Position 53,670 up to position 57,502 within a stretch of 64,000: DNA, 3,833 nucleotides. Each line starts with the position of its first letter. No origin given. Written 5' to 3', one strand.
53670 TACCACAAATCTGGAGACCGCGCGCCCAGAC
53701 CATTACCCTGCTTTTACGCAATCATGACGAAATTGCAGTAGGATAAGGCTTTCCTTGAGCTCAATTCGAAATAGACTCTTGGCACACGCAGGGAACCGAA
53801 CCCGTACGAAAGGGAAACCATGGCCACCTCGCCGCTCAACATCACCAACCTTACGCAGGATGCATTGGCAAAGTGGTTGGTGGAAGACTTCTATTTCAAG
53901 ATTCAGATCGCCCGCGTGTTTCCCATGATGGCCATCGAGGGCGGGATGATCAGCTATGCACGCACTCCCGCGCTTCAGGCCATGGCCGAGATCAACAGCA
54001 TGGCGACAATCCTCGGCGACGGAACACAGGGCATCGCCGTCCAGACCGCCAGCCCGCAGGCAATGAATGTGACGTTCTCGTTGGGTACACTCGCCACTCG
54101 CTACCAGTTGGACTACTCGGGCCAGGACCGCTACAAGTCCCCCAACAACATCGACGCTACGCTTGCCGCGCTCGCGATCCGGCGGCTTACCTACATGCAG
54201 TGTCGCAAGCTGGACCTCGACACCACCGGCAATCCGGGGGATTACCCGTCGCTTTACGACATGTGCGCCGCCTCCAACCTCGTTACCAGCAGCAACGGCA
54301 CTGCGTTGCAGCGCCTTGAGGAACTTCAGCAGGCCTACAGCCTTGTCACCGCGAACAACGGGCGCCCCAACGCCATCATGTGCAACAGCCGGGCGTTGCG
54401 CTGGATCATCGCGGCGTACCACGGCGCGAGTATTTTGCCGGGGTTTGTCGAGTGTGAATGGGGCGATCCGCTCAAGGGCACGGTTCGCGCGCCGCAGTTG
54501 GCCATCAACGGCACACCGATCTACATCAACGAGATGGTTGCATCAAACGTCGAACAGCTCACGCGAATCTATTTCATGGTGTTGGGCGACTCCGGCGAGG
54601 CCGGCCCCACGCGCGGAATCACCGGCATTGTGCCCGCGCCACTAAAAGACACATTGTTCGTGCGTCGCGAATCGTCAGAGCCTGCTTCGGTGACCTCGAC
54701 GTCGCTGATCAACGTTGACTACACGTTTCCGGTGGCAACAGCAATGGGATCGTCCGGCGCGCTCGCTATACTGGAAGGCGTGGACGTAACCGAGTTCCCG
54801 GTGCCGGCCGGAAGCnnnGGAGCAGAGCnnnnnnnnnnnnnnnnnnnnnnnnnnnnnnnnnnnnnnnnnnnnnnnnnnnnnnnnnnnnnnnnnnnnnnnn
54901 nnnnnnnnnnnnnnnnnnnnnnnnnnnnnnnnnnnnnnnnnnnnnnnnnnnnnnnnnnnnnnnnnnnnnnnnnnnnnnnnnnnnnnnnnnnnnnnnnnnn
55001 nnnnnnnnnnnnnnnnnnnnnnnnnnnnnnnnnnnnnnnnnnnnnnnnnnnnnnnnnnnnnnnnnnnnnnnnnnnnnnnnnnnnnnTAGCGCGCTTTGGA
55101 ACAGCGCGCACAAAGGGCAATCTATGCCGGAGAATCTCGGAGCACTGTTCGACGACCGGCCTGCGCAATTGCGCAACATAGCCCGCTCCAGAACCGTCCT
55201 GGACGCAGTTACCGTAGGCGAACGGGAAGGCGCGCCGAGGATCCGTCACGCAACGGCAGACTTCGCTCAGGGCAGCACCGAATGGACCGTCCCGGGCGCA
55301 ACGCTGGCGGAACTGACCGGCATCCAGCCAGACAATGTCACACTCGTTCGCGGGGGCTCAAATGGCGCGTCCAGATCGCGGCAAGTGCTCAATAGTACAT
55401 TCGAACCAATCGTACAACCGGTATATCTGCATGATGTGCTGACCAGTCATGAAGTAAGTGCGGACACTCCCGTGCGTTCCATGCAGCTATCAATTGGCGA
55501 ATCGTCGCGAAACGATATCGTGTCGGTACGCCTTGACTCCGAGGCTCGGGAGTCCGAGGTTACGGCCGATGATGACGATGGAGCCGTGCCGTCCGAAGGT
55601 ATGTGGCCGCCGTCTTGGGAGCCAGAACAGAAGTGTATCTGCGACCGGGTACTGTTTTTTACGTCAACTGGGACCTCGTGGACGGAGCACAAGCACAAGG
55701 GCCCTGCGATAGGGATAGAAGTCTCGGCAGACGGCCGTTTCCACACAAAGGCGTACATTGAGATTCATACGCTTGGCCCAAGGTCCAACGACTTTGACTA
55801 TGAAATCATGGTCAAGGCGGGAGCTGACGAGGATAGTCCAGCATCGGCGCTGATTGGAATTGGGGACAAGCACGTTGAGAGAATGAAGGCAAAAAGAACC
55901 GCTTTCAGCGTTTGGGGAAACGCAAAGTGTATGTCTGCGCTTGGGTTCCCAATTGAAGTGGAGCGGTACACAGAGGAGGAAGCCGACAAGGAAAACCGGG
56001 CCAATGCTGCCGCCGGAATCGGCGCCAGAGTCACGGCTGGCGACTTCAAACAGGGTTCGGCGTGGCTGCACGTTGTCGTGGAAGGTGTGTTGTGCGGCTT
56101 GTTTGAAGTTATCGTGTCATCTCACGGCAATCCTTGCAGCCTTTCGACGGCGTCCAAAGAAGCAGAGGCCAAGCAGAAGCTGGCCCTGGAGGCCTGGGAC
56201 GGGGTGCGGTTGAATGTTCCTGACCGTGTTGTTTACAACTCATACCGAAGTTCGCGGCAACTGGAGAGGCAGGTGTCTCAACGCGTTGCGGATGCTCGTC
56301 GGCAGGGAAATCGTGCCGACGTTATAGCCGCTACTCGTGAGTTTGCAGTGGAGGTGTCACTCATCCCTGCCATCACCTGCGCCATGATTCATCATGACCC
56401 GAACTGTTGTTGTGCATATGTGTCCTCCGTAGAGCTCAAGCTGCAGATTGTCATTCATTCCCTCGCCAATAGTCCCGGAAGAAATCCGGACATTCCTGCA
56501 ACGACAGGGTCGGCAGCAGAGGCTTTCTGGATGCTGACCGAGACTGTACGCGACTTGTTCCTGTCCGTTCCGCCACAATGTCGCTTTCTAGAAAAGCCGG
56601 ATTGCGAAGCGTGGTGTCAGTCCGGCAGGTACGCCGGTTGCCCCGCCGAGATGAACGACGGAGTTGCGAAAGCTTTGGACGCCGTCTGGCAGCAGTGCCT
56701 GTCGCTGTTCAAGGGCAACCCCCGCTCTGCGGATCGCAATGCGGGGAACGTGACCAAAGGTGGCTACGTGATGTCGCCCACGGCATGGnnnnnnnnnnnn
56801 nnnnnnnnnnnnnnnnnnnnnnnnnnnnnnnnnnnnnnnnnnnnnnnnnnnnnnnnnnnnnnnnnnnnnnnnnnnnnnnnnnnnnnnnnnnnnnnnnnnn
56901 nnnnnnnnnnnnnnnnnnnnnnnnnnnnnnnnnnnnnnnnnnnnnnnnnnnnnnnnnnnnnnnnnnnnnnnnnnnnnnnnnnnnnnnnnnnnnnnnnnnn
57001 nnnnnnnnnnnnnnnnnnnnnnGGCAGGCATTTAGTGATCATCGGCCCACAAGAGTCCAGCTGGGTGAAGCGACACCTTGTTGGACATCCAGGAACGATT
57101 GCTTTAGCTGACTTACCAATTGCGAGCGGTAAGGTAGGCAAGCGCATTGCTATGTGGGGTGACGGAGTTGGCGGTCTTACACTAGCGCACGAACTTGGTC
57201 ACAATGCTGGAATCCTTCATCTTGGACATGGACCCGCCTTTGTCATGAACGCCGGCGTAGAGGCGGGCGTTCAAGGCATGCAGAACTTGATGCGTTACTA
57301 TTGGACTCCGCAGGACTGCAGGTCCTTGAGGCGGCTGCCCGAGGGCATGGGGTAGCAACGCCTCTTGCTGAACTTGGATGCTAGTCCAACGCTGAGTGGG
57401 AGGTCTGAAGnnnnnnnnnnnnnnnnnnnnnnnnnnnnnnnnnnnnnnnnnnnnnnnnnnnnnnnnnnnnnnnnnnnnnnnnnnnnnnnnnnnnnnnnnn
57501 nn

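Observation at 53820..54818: Stand-alone HK97-fold (capsid/encapsulin-like) gene in a chromosomal lipid-gene neighbourhood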

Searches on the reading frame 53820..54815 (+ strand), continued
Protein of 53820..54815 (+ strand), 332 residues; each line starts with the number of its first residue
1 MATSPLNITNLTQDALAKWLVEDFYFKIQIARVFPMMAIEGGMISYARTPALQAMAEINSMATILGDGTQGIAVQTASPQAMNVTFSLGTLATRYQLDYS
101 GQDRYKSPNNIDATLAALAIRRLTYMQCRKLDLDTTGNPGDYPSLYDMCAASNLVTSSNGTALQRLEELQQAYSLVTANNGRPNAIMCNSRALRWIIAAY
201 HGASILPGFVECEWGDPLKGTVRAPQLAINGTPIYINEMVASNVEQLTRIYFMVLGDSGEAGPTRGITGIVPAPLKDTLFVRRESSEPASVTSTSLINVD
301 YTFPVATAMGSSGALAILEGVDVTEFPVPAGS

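Call 100: search_dna_similar(query=window:53820-54815:+, collection=plasmids, mode=protein, max_evalue=10, max_rows=25)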
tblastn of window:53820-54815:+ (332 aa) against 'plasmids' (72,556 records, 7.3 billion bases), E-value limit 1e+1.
Records with a match: 15; places in all: 15; records where one place covers at least 80% of the query: 15.
Best place of each record, by identity: <60% 15.
By first word of the organism name: Bacillus 15.
By predicted mobility (MOB-suite, as given by PLSDB): non-mobilizable 13; conjugative 1; mobilizable 1.
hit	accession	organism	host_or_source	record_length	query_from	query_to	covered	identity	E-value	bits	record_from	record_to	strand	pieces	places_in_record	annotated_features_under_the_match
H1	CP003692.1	Bacillus thuringiensis MC28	-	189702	16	323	93%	29.1%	8e-17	89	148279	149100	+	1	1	hypothetical protein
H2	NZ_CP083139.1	Bacillus thuringiensis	whole organism,Biopesticide Solbac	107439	16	323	93%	28.9%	5e-18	92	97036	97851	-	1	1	hypothetical protein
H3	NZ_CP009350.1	Bacillus thuringiensis HD1002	Sewage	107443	16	323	93%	28.9%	5e-18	92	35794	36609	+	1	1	hypothetical protein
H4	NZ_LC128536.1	Bacillus thuringiensis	-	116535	16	323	93%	28.9%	5e-18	92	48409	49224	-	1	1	hypothetical protein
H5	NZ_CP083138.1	Bacillus thuringiensis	whole organism,Biopesticide Solbac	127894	16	323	93%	28.9%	5e-18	92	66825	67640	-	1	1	hypothetical protein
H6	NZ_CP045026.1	Bacillus thuringiensis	whole organism,soil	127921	16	323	93%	28.9%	5e-18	92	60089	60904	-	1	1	hypothetical protein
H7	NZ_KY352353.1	Bacillus thuringiensis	soil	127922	16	323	93%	28.9%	5e-18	92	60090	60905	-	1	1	hypothetical protein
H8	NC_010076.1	Bacillus thuringiensis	-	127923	16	323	93%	28.9%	5e-18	92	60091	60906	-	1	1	hypothetical protein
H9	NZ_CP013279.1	Bacillus thuringiensis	Vectobac,bacterial clone,Commercial ...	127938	16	323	93%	28.9%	5e-18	92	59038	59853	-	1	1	hypothetical protein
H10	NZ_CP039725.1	Bacillus thuringiensis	whole organism,soil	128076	16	323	93%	28.9%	5e-18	92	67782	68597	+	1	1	hypothetical protein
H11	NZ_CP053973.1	Bacillus thuringiensis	-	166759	16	323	93%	28.9%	5e-18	92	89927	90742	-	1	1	hypothetical protein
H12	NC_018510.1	Bacillus thuringiensis HD-789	-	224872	16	323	93%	28.9%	5e-18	92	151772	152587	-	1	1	hypothetical protein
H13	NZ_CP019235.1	Bacillus thuringiensis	-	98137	16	323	93%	28.6%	1e-17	91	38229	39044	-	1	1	hypothetical protein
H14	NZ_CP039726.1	Bacillus thuringiensis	whole organism,soil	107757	16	323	91%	28.9%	1e-14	105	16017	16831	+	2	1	hypothetical protein (x2)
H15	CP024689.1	Bacillus wiedmannii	cell culture,soil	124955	16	323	93%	28.4%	1e-16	88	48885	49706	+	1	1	hypothetical protein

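Call 102: get_annotated_region(hit=H8, flank=7000)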
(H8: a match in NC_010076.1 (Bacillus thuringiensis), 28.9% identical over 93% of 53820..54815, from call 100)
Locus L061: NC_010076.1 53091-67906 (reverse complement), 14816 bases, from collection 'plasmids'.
description: Bacillus thuringiensis serovar israelensis plasmid pBtoxis, complete sequence
organism: Bacillus thuringiensis (NCBI taxid 1430)
taxonomy: Bacteria; Bacillota; Bacilli; Bacillales; Bacillaceae; Bacillus; Bacillus thuringiensis
host: -; source: -; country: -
typing (MOB-suite, as given by PLSDB): non-mobilizable; replicon rep_cluster_125
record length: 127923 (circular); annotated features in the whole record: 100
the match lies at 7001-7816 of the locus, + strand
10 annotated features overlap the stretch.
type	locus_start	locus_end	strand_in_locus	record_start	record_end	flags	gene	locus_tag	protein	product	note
CDS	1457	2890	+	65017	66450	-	-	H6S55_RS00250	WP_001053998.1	IS4-like element IS231F family transposase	GO:0006313 - DNA transposition [Evidence IEA]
CDS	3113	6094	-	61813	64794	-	-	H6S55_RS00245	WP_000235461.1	Tn3 family transposase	-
CDS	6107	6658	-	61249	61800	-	-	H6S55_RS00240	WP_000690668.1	recombinase family protein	GO:0006310 - DNA recombination [Evidence IEA]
CDS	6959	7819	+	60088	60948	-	-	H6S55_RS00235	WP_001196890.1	hypothetical protein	-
CDS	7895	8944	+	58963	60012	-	-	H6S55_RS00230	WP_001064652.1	nucleotidyl transferase AbiEii/AbiGii toxin family protein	-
CDS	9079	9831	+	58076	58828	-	-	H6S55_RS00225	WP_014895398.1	PIN domain-containing protein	-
CDS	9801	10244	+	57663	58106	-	-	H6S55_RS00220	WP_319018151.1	HAD-IIIC family phosphatase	-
CDS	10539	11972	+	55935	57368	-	-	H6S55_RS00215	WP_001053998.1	IS4-like element IS231F family transposase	GO:0006313 - DNA transposition [Evidence IEA]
CDS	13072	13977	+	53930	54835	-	-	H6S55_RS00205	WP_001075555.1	Rpn family recombination-promoting nuclease/putative transposase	-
CDS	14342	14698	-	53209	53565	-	-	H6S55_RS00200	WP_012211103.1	hypothetical protein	-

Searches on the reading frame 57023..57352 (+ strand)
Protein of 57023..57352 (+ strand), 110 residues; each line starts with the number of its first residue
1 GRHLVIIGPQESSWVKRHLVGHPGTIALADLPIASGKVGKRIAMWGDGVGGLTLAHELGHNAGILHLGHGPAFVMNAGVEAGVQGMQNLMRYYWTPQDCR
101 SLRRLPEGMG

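Call 73: search_solved_structures(query=window:57023-57352:+, max_evalue=10, show_alignments=3)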
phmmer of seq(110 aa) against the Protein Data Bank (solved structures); distinct sequences matched with E-value up to 10: 17.
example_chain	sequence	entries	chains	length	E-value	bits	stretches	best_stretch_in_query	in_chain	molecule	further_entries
1atl_A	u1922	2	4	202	0.34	14.4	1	50-69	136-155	Snake venom metalloproteinase atrolysin-D | ATROLYSIN C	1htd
1dth_A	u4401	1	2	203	0.34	14.4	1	50-69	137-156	ATROLYSIN C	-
1qua_A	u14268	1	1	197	0.53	13.8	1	51-71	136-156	ACUTOLYSIN-C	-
1pxv_A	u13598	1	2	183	0.63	13.6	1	45-99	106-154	cysteine protease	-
1y4h_A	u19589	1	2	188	0.67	13.5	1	45-99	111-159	cysteine protease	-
7ug8_A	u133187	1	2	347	0.68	13.5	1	55-94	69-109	Ketoacid-binding protein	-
4wk7_A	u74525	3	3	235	0.84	13.2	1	26-91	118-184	A disintegrin and metalloproteinase with thrombospondin motifs 4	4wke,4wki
4q1l_A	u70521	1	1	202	0.9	13.1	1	52-69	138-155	Snake venom metalloproteinase leucurolysin-A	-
3gbo_A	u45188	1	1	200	1.2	12.6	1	51-69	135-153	Zinc metalloproteinase BmooMPalfa-I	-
1ixs_B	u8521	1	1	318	1.4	12.5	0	45-74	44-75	RuvB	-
4aig_A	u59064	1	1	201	1.4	12.4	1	51-69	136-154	ADAMALYSIN II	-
1iag_A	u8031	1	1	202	1.4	12.4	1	51-69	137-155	ADAMALYSIN II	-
3aig_A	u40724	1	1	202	1.4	12.4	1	51-69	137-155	ADAMALYSIN II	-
2aig_P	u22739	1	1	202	1.4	12.4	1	51-69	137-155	ADAMALYSIN II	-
1ixr_C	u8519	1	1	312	1.4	12.4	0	45-74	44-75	RuvB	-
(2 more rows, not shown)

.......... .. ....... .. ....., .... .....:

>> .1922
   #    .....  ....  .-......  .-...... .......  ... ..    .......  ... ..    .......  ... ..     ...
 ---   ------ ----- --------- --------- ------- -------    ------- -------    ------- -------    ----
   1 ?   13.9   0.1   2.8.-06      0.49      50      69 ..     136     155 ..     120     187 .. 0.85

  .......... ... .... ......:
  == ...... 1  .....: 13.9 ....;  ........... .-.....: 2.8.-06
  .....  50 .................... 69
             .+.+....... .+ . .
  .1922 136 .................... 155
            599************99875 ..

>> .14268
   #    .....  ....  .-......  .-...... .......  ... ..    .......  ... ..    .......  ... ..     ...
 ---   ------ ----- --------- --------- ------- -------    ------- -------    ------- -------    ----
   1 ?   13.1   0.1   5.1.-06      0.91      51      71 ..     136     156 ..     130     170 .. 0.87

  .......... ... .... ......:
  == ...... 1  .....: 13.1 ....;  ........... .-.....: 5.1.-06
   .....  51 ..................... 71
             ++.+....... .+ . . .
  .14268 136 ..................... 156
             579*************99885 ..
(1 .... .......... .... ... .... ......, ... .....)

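Call 75: search_protein_families(library=pfam, proteins=[window:57023-57352:+], max_evalue=10)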
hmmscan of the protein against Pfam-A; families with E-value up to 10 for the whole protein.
seq(110 aa): 3 families
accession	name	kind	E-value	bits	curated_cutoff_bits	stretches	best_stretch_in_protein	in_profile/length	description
PF13582.12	Reprolysin_3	-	0.14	13.1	22.4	1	47-66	104-122/123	Metallo-peptidase family M12B Reprolysin-like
PF13688.12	Reprolysin_5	-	0.21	12.2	27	1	48-66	139-157/196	Metallo-peptidase family M12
PF10462.15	Peptidase_M66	-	0.43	10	20.6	1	46-70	188-212/306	Peptidase M66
